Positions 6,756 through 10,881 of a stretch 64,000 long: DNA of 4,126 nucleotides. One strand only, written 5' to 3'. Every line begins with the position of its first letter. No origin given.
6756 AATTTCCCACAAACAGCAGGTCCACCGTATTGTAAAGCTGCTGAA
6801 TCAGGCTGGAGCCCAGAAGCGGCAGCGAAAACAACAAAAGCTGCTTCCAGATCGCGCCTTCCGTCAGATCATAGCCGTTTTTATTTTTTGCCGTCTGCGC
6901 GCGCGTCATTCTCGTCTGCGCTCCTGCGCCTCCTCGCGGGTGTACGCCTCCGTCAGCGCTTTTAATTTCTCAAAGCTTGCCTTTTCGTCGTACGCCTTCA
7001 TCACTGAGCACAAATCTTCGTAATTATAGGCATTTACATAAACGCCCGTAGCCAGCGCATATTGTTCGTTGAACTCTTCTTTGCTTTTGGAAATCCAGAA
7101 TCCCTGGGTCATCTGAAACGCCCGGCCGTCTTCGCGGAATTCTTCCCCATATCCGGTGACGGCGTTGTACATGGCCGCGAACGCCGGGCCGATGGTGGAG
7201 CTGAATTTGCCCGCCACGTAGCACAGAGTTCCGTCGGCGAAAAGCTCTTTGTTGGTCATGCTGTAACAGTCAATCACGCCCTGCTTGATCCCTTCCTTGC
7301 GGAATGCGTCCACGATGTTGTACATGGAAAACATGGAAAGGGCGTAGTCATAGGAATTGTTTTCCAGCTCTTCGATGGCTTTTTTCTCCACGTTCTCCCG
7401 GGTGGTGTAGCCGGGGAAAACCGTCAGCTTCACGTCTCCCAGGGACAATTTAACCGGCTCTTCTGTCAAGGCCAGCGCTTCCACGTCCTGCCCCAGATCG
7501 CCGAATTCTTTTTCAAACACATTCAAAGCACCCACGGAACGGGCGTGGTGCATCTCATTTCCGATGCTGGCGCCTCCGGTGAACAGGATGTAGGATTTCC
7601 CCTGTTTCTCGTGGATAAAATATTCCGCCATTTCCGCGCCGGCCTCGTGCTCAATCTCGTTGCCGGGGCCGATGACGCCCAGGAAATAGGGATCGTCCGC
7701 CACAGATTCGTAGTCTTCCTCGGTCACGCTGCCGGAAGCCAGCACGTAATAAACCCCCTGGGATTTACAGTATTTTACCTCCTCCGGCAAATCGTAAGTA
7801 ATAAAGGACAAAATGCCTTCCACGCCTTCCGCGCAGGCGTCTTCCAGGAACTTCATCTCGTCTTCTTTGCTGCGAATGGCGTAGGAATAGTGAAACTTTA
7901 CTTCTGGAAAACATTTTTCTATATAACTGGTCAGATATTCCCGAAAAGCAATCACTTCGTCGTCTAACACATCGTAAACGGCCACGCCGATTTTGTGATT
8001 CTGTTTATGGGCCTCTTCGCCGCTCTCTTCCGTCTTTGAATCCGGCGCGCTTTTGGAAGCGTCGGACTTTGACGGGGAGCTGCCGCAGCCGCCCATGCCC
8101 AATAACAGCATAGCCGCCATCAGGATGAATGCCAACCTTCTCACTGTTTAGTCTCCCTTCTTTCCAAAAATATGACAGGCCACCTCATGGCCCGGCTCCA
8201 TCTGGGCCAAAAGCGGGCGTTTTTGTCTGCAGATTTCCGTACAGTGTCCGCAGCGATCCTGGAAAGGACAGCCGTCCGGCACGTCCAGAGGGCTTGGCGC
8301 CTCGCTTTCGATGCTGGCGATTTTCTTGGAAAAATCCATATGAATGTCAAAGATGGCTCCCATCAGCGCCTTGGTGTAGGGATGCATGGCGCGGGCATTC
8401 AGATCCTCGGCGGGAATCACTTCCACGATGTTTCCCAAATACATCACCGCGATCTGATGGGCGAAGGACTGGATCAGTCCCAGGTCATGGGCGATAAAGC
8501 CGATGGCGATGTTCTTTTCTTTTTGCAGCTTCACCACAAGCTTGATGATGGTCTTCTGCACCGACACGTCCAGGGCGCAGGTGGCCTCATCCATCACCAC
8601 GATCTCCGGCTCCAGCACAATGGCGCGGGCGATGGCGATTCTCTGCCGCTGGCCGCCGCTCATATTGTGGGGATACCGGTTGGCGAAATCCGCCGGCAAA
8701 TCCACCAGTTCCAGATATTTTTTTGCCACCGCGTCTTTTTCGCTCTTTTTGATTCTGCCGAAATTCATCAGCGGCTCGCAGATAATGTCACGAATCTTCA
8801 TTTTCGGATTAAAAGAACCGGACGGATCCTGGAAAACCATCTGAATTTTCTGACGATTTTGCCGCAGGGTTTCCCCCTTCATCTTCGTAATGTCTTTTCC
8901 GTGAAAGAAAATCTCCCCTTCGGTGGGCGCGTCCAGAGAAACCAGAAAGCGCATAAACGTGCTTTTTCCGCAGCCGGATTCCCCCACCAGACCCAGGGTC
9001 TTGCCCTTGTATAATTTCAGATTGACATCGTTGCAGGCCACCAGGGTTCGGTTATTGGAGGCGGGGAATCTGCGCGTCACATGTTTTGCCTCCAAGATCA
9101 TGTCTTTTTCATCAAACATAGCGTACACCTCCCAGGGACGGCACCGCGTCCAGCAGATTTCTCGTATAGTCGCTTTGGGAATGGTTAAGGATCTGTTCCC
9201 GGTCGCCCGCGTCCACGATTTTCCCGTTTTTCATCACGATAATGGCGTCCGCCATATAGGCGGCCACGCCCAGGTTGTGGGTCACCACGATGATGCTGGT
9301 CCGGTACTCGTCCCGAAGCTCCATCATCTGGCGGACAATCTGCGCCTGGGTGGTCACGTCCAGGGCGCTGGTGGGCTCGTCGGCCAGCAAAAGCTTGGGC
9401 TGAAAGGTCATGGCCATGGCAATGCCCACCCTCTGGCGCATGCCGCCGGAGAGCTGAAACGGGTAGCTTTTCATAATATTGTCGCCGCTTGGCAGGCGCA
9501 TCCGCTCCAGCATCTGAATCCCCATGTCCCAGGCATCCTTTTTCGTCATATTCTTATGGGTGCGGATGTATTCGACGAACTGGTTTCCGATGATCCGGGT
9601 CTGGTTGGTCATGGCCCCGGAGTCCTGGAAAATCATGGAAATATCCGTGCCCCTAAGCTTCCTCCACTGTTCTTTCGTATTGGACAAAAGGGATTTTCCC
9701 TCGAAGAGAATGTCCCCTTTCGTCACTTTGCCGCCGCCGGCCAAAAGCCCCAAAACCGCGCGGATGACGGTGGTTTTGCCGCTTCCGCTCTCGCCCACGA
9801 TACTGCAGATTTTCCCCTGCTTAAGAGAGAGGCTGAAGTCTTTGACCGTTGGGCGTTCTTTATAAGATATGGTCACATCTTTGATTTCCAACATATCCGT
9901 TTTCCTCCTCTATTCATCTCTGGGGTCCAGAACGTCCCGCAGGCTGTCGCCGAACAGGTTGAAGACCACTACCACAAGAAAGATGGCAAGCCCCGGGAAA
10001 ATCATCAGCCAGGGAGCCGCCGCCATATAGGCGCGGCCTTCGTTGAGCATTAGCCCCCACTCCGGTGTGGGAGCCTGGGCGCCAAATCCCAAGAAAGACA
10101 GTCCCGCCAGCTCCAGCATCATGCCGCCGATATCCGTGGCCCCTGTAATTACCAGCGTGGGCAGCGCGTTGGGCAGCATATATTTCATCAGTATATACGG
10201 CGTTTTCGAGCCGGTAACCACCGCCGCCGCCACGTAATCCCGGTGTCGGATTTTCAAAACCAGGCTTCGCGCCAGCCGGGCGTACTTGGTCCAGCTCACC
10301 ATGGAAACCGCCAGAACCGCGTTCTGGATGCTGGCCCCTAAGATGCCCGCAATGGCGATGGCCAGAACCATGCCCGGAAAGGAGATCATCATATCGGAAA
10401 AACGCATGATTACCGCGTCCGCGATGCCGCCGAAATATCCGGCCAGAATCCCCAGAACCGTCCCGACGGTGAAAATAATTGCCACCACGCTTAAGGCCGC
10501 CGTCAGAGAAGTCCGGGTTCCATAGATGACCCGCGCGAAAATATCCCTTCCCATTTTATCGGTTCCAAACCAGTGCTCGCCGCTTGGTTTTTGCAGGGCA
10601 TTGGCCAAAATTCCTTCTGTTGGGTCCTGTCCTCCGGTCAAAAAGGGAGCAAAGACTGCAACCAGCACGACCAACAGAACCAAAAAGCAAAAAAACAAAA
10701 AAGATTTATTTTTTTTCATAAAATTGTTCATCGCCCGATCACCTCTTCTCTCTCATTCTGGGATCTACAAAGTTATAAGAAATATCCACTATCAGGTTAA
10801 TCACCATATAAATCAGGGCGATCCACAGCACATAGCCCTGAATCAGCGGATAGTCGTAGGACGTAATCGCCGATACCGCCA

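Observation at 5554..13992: B12-riboswitch operon built from a family-5 (Opp/Nik-type) importer, an extra lipoprotein and a MATE exporter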

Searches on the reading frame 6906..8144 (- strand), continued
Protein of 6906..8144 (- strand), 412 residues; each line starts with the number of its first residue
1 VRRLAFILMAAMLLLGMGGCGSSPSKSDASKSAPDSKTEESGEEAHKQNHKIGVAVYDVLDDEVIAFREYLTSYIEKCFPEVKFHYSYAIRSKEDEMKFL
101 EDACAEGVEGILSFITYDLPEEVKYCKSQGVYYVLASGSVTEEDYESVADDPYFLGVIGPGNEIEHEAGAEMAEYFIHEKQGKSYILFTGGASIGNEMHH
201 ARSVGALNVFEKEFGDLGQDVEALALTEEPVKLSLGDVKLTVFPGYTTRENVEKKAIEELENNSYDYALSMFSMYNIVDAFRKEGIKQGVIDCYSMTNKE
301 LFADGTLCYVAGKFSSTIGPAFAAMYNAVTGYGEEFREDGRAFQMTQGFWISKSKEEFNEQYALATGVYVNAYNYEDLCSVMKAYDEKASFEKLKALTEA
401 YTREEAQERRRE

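Call 63: search_protein_families(library=ncbifam, proteins=[L003:10251-13331:+, L044:10939-12849:+, L009:13109-14053:+, L044:10128-10493:-, L056:2197-3129:+], max_evalue=1e-10)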
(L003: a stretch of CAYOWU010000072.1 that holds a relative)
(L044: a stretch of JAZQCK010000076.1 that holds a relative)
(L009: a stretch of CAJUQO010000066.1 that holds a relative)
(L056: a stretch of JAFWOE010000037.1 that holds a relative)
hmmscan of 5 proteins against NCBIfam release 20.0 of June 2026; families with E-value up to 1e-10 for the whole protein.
L003:10251-13331:+ (1026 aa): 18 families
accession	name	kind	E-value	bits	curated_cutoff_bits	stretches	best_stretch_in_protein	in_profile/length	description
TIGR01525.1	ATPase-IB_hvy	subfamily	2.9e-165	551.3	346.25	1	457-1021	2-559/560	heavy metal translocating P-type ATPase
NF008262.1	PRK11033.1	equivalog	2e-150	502.7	1005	1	298-1025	36-730/731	zinc/cadmium/mercury/lead-transporting ATPase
TIGR01512.1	ATPase-IB2_Cd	subfamily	6.9e-140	467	313.5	2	668-1023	180-493/494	cadmium family heavy metal-translocating P-type ATPase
NF033775.1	P_type_ZntA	exception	5.2e-135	451.5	1240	1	298-1026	43-732/732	Zn(II)/Cd(II)/Pb(II) translocating P-type ATPase ZntA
TIGR01511.1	ATPase-IB1_Cu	subfamily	3.7e-108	362.7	397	2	671-1019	210-538/542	copper-translocating P-type ATPase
NF007952.0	PRK10671.1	equivalog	1.1e-101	341.4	1316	1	483-989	300-791/838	copper-exporting P-type ATPase CopA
TIGR01494.1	ATPase_P-type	subfamily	1.3e-66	225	62.3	2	670-1004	162-471/478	HAD-IC family P-type ATPase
TIGR01497.1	kdpB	equivalog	8.9e-48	162.9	527.9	1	475-968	67-562/675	potassium-transporting ATPase subunit KdpB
TIGR01647.1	ATPase-IIIA_H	equivalog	1.4e-41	142.5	615.5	2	459-785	41-350/755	plasma-membrane proton-efflux P-type ATPase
NF010609.0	PRK14010.1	equivalog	4e-39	134.4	1323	1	521-960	116-549/673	K(+)-transporting ATPase subunit B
TIGR01517.1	ATPase-IIB_Ca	equivalog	6.5e-37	127.2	507.05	2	512-762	158-400/882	calcium-translocating P-type ATPase, PMCA-type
TIGR01522.1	ATPase-IIA2_Ca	equivalog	2.4e-20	71.9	798.3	0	894-1000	567-678/854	calcium-transporting P-type ATPase, PMR1-type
TIGR01657.1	P-ATPase-V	hypoth_equivalog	1.7e-18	65.6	618.25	0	893-995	781-880/1055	ATP13A2 family polyamine export P-type ATPase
TIGR01524.1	ATPase-IIIB_Mg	equivalog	1.9e-17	62.4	610.75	1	882-971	570-659/867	magnesium-translocating P-type ATPase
TIGR01523.1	ATPase-IID_K-Na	equivalog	3.8e-17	61.2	645.05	0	896-1014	673-795/997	potassium/sodium efflux P-type ATPase, fungal-type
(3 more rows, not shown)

L044:10939-12849:+ (636 aa): 18 families
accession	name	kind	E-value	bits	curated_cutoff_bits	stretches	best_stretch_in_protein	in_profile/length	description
TIGR01525.1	ATPase-IB_hvy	subfamily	6.5e-170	566.7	346.25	1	71-629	2-559/560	heavy metal translocating P-type ATPase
TIGR01512.1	ATPase-IB2_Cd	subfamily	6.8e-156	519.8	313.5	2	280-631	184-493/494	cadmium family heavy metal-translocating P-type ATPase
NF008262.1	PRK11033.1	equivalog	7.4e-138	461.1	1005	1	14-631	124-728/731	zinc/cadmium/mercury/lead-transporting ATPase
NF033775.1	P_type_ZntA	exception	4.5e-126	422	1240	1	43-631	156-729/732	Zn(II)/Cd(II)/Pb(II) translocating P-type ATPase ZntA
TIGR01511.1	ATPase-IB1_Cu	subfamily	8.2e-111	371.5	397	2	276-613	207-518/542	copper-translocating P-type ATPase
NF007952.0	PRK10671.1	equivalog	8e-82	275.7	1316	1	93-606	296-799/838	copper-exporting P-type ATPase CopA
TIGR01494.1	ATPase_P-type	subfamily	1.2e-71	241.6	62.3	1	93-615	5-474/478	HAD-IC family P-type ATPase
TIGR01497.1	kdpB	equivalog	6.1e-45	153.5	527.9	1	105-605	85-594/675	potassium-transporting ATPase subunit KdpB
TIGR01647.1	ATPase-IIIA_H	equivalog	1.9e-39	135.5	615.5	2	72-370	40-328/755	plasma-membrane proton-efflux P-type ATPase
NF010609.0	PRK14010.1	equivalog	3.7e-39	134.5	1323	2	126-348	107-316/673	K(+)-transporting ATPase subunit B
TIGR01517.1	ATPase-IIB_Ca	equivalog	5.9e-39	133.9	507.05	2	90-352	121-382/882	calcium-translocating P-type ATPase, PMCA-type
TIGR01522.1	ATPase-IIA2_Ca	equivalog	4e-28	97.7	798.3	1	447-605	492-671/854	calcium-transporting P-type ATPase, PMR1-type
TIGR01106.1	ATPase-IIC_X-K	subfamily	3.6e-25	88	946.1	2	524-598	686-760/997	Na,H/K antiporter P-type ATPase subunit alpha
TIGR01523.1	ATPase-IID_K-Na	equivalog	2.9e-24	84.8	645.05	1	504-606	677-776/997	potassium/sodium efflux P-type ATPase, fungal-type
TIGR01116.1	ATPase-IIA1_Ca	equivalog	3.7e-22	78.2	703.4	1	445-605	456-630/799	calcium-translocating P-type ATPase, SERCA-type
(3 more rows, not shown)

L009:13109-14053:+ (314 aa): 1 family
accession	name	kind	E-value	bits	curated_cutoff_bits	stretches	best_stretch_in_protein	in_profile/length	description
TIGR02994.1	ectoine_eutE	equivalog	2.2e-21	76.2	402.7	1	37-307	45-321/325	N(2)-acetyl-L-2,4-diaminobutanoate deacetylase DoeB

L044:10128-10493:- (121 aa): 4 families
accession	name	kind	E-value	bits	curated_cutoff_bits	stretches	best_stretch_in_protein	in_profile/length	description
NF033788.1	HTH_metalloreg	subfamily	2.7e-23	81.6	55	1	32-101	1-71/77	metalloregulator ArsR/SmtB family transcription factor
NF045707.1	Dbac_1936_reg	equivalog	1.1e-14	54.2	115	1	28-110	3-85/99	ArsR/SmtB-type metalloregulator TsoR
NF007528.0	PRK10141.1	subfamily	7.4e-13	48.4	97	1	33-99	7-74/117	metalloregulator ArsR/SmtB family transcription factor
NF033789.1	repress_SdpR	subfamily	4.4e-12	45.7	100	1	35-99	1-65/79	autorepressor SdpR family transcription factor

L056:2197-3129:+ (310 aa): 10 families
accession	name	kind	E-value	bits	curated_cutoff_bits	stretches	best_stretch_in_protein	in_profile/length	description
TIGR01297.1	CDF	superfamily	2e-71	240.6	82.35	1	30-309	3-282/285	cation diffusion facilitator family transporter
NF033615.1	CDF_MamM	equivalog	7.5e-55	186.2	350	1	30-309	10-288/290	magnetosome biogenesis CDF transporter MamM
NF033616.1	CDF_MamB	equivalog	3.6e-54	184.2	350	1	30-309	7-283/284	magnetosome biogenesis CDF transporter MamB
NF050169.1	CatEfflxFieF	equivalog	2.2e-37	128.8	420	1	32-309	8-281/282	cation efflux pump FieF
NF052621.1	MngEfTpMntE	equivalog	3.5e-37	128.4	500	1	28-310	2-282/293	manganese efflux transporter MntE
NF052602.1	Zn_efflux_Cdf31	equivalog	2.2e-31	109.4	460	1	29-309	7-289/299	CDF family zinc efflux transporter Cdf31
NF007064.0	PRK09509.1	equivalog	1.5e-30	106.3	447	1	35-309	17-286/300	CDF family cation-efflux transporter FieF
NF040994.1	MamV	equivalog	1.1e-28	100.2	500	1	28-310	10-288/319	CDF transporter MamV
NF002923.0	PRK03557.1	equivalog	3.4e-17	62.7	408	1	22-263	12-249/313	CDF family zinc transporter ZitB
NF033827.1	CDF_efflux_DmeF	equivalog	2.4e-11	43.6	250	0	163-307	172-308/309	CDF family Co(II)/Ni(II) efflux transporter DmeF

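Call 85: search_solved_structures(query=A1, max_evalue=1)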
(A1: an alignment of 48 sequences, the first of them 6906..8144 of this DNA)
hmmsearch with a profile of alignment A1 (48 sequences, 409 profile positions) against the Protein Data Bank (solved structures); distinct sequences matched with E-value up to 1: 2.
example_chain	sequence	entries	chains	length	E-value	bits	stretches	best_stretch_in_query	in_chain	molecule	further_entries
2iz5_A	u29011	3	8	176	0.16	14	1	150-197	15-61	MOCO CARRIER PROTEIN | MOLYBDENUM COFACTOR CARRIER PROTEIN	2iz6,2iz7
7e7m_A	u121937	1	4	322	0.24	13.4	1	2-101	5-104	D-ribose ABC transporter substrate-binding protein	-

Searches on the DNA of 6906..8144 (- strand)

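Call 14: search_rna_families(sources=[L001, L002], threshold=gathering)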
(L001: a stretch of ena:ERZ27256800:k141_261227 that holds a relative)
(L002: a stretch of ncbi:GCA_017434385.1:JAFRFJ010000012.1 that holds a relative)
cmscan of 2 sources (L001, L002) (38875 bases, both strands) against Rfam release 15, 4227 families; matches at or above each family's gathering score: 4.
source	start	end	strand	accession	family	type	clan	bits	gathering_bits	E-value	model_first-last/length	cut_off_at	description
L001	13201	13545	-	RF00023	tmRNA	Gene;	CL00001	140.4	47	3.9e-55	1-374/374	no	transfer-messenger RNA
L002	9640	9984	-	RF00023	tmRNA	Gene;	CL00001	140.4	47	3.9e-55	1-374/374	no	transfer-messenger RNA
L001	4413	4599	+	RF00174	Cobalamin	Cis-reg; riboswitch;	CL00101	93.2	31.5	4.4e-22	1-189/189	no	Cobalamin riboswitch aptamer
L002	852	1038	+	RF00174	Cobalamin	Cis-reg; riboswitch;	CL00101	93.2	31.5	4.4e-22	1-189/189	no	Cobalamin riboswitch aptamer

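Call 18: search_rna_families(sources=[L060, L061, L035, L029, L015, L016, L017, L045, L048, L003, L063, L070], threshold=gathering)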
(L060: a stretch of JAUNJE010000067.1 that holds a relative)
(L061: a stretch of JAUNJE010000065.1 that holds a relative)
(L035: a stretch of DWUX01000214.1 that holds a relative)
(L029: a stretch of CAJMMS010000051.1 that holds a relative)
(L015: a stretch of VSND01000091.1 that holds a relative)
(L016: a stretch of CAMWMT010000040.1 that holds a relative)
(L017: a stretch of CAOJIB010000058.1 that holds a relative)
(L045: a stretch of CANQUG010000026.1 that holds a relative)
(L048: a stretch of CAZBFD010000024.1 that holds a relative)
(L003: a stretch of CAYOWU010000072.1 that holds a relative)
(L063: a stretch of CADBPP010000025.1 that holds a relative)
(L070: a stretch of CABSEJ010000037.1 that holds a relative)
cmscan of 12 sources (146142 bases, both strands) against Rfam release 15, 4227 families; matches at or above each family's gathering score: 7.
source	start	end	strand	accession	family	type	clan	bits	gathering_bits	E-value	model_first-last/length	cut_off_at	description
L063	556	735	+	RF00174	Cobalamin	Cis-reg; riboswitch;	CL00101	121.1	31.5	1.8e-29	1-189/189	no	Cobalamin riboswitch aptamer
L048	181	369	+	RF00174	Cobalamin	Cis-reg; riboswitch;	CL00101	107.1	31.5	1.8e-25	1-189/189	no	Cobalamin riboswitch aptamer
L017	761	941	+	RF00174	Cobalamin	Cis-reg; riboswitch;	CL00101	104.5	31.5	9.9e-25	1-189/189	no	Cobalamin riboswitch aptamer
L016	288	462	+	RF00174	Cobalamin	Cis-reg; riboswitch;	CL00101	103.4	31.5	2e-24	1-189/189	no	Cobalamin riboswitch aptamer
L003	3201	3378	+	RF00174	Cobalamin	Cis-reg; riboswitch;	CL00101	99.8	31.5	2.1e-23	1-189/189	no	Cobalamin riboswitch aptamer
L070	2942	3116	+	RF00174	Cobalamin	Cis-reg; riboswitch;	CL00101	99.4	31.5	2.8e-23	1-189/189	no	Cobalamin riboswitch aptamer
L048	12700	12933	+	RF00174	Cobalamin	Cis-reg; riboswitch;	CL00101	74.2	31.5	4.6e-16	1-189/189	no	Cobalamin riboswitch aptamer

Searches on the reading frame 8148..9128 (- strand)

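Call 5: search_protein_families(library=pfam, proteins=[window:8148-9128:-])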
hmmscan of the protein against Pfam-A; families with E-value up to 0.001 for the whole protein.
window:8148-9128:- (326 aa): 2 families
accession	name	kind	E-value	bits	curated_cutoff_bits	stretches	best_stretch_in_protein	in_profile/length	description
PF00005.33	ABC_tran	-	1.9e-34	119.7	25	1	33-183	2-136/137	ABC transporter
PF08352.17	oligo_HPY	-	2.4e-15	57.1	27.1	1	235-300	1-65/65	Oligopeptide/dipeptide transporter, C-terminal region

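Call 6: search_protein_families(library=ncbifam, proteins=[window:8148-9128:-])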
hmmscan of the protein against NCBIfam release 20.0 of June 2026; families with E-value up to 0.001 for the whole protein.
window:8148-9128:- (326 aa): 187 families (the best 25 are shown)
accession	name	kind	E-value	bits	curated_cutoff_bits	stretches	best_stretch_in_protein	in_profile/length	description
NF008453.0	PRK11308.1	subfamily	1.2e-97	327.2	408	1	9-322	10-327/334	dipeptide ABC transporter ATP-binding protein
NF011659.0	PRK15079.1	equivalog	2.5e-93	312.4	540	1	19-319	27-329/334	murein tripeptide/oligopeptide ABC transporter ATP binding protein OppF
NF043071.1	DppF_dipep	equivalog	9.8e-81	271.7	660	1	24-320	31-326/331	dipeptide ABC transporter ATP-binding subunit DppF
TIGR02769.1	nickel_nikE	equivalog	9e-74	248.3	332.55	1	28-261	23-255/265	nickel import ATP-binding protein NikE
NF007739.0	PRK10419.1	subfamily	7.8e-69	232.2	354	1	27-260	23-255/268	nickel ABC transporter ATP-binding protein NikE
NF007010.1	PRK09473.1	subfamily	1.3e-68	231.1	575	1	12-320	2-313/318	oligopeptide ABC transporter ATP-binding protein OppD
NF007613.0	PRK10261.1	equivalog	8.6e-66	222.6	1077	1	11-259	313-567/623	glutathione ABC transporter ATP-binding protein GsiA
NF043078.1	MMSYN1_0168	equivalog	8.5e-65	219.6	800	3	136-259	474-597/649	oligopeptide ABC transporter ATP-binding protein OppF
NF011713.0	PRK15134.1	equivalog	7e-59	199.8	834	1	30-256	300-526/529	microcin C ABC transporter ATP-binding protein YejF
NF008246.0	PRK11022.1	equivalog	1.5e-57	195.2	541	1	25-320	16-316/326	dipeptide ABC transporter ATP-binding protein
NF047576.1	opine_ATP_CntF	equivalog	7.2e-53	179.5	385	1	26-268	16-262/264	staphylopine uptake ABC transporter ATP-binding protein CntF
NF047578.1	opine_ATP_CntD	equivalog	2.2e-52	178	380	1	26-268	16-262/266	staphylopine uptake ABC transporter ATP-binding protein CntD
NF043079.1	MMSYN1_0167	equivalog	1.9e-50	172.2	740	2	88-315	300-529/561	oligopeptide ABC transporter ATP-binding protein OppD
TIGR01186.1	proV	subfamily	2.6e-50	171.5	326.6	1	30-257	7-231/363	betaine/proline/choline family ABC transporter ATP-binding protein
TIGR02770.1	nickel_nikD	equivalog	1.2e-49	168.7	318.7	1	33-258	3-228/230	nickel import ATP-binding protein NikD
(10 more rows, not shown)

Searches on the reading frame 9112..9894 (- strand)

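Call 5: search_protein_families(library=pfam, proteins=[window:9112-9894:-])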
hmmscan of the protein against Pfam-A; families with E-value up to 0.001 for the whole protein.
window:9112-9894:- (260 aa): 7 families
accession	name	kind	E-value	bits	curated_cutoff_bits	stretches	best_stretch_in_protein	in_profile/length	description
PF00005.33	ABC_tran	-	2.4e-28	99.9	25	1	17-176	1-137/137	ABC transporter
PF13304.12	AAA_21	-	8.5e-10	39.6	27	1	145-210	235-302/304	AAA domain, putative AbiEii toxin, Type IV TA system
PF02463.25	SMC_N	-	2.3e-08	34.2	40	1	27-222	24-213/220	RecF/RecN/SMC N terminal domain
PF09818.15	ABC_ATPase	-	2.8e-08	33.6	23.2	1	133-242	143-267/283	P-loop domain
PF13476.12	AAA_23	-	7e-05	24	27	1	19-123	12-118/201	AAA domain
PF13555.12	AAA_29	-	0.00022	21.3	27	1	25-56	20-51/61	P-loop containing region of AAA domain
PF13401.12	AAA_22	-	0.00046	20.9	27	0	26-52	4-30/130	AAA domain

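Call 6: search_protein_families(library=ncbifam, proteins=[window:9112-9894:-])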
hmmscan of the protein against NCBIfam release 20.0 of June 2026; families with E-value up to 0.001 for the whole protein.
window:9112-9894:- (260 aa): 188 families (the best 25 are shown)
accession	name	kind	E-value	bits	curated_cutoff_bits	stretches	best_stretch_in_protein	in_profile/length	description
NF007010.1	PRK09473.1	subfamily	1.9e-72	243.7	575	1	2-254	2-257/318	oligopeptide ABC transporter ATP-binding protein OppD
NF047576.1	opine_ATP_CntF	equivalog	1.6e-70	237.3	385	1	2-250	3-252/264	staphylopine uptake ABC transporter ATP-binding protein CntF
TIGR02770.1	nickel_nikD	equivalog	6.4e-70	235.1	318.7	1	17-250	2-228/230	nickel import ATP-binding protein NikD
NF047578.1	opine_ATP_CntD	equivalog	8e-70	235.1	380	1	2-250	3-252/266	staphylopine uptake ABC transporter ATP-binding protein CntD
NF007613.0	PRK10261.1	equivalog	1.7e-65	221.7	1077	1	14-258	29-279/623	glutathione ABC transporter ATP-binding protein GsiA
NF043079.1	MMSYN1_0167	equivalog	6.9e-65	219.9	740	2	72-255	295-478/561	oligopeptide ABC transporter ATP-binding protein OppD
NF011713.0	PRK15134.1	equivalog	2.5e-64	217.8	834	1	2-253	6-262/529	microcin C ABC transporter ATP-binding protein YejF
NF008246.0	PRK11022.1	equivalog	1e-62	212.2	541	1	16-253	22-259/326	dipeptide ABC transporter ATP-binding protein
NF011659.0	PRK15079.1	equivalog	2.8e-53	180.8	540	1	16-252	39-269/334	murein tripeptide/oligopeptide ABC transporter ATP binding protein OppF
NF008453.0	PRK11308.1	subfamily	1e-52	179.5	408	1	16-254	37-268/334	dipeptide ABC transporter ATP-binding protein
TIGR02769.1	nickel_nikE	equivalog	2.6e-48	164.8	332.55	1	13-252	23-254/265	nickel import ATP-binding protein NikE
NF011674.0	PRK15093.1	equivalog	2.6e-47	161.6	627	1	2-255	4-266/330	putrescine export ABC transporter ATP-binding protein SapD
TIGR01186.1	proV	subfamily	5.6e-45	154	326.6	1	16-250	8-232/363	betaine/proline/choline family ABC transporter ATP-binding protein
TIGR00972.1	3a0107s01c2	equivalog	9.7e-45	152.8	343.2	1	2-247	2-242/248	phosphate ABC transporter ATP-binding protein PstB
TIGR04521.1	ECF_ATPase_2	equivalog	9.2e-44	149.6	330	1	6-241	5-238/279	energy-coupling factor transporter ATPase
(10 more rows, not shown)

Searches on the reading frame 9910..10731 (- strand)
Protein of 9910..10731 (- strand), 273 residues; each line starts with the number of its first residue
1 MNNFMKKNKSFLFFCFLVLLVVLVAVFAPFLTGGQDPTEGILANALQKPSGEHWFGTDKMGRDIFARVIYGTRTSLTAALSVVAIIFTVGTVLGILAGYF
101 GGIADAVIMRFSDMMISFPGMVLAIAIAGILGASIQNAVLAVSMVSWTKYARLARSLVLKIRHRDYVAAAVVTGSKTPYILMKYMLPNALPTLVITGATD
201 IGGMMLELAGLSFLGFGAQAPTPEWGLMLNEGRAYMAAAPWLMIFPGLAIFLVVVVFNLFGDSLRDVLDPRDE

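Call 5: search_protein_families(library=pfam, proteins=[window:9910-10731:-])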
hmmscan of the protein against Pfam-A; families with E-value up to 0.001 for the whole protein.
window:9910-10731:- (273 aa): 2 families
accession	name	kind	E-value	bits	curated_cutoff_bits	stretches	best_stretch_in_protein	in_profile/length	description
PF00528.27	BPD_transp_1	-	6.4e-32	111.2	26.4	1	90-271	1-181/184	Binding-protein-dependent transport system inner membrane component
PF12911.12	OppC_N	-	1.8e-05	25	23.9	1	6-49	11-53/53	N-terminal TM domain of oligopeptide transport permease C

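Call 6: search_protein_families(library=ncbifam, proteins=[window:9910-10731:-])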
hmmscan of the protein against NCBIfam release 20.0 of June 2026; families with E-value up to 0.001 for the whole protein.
window:9910-10731:- (273 aa): 18 families
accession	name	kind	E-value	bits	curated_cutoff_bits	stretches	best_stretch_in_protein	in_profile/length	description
NF045474.1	Opp2C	equivalog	1.2e-98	329.5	300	1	35-269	2-236/236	nickel transporter permease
TIGR02790.1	nickel_nikC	equivalog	5e-90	301.6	358.45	1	16-269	6-258/258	nickel ABC transporter permease subunit NikC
NF045473.1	Opp1C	equivalog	5.7e-89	298.1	350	1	6-271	2-266/267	nickel/cobalt ABC transporter permease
NF007738.0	PRK10417.1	equivalog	6.3e-84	281.8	335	1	2-271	2-270/277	nickel ABC transporter permease subunit NikC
NF045476.1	Opp4C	equivalog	2.2e-79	266.6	350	1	5-271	10-278/278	oligopeptide ABC transporter permease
NF007376.0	PRK09881.1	equivalog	2.5e-78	263.1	434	1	15-272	37-293/298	D,D-dipeptide ABC transporter permease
NF011662.0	PRK15082.1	equivalog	6.4e-77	258.9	484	1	6-271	34-299/303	glutathione ABC transporter permease GsiD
NF047573.1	opine_perm_CntC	exception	2.7e-71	240.1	440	1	5-271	6-270/271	staphylopine uptake ABC transporter permease subunit CntC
NF008160.0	PRK10913.1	equivalog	6e-67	226.2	483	1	3-271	24-297/300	dipeptide ABC transporter permease DppC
NF011935.0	PRK15406.1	equivalog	1.5e-54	185.8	433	1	8-272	36-301/302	oligopeptide ABC transporter permease OppC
NF045475.1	Opp3C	equivalog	2e-52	178.3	450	1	46-271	101-326/328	oligopeptide ABC transporter permease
NF043080.1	MMSYN1_0166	equivalog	1.1e-48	165.7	370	1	5-272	34-305/307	oligopeptide ABC transporter permease OppC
NF011691.0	PRK15111.1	equivalog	6.2e-43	147.4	379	1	13-267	35-290/296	putrescine export ABC transporter permease SapC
NF011596.0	PRK15021.1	subfamily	7.6e-30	104.1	439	1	48-271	116-338/341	microcin C ABC transporter permease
NF045470.1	Opp2B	equivalog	5e-07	29.2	350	1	61-205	80-239/300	nickel ABC transporter permease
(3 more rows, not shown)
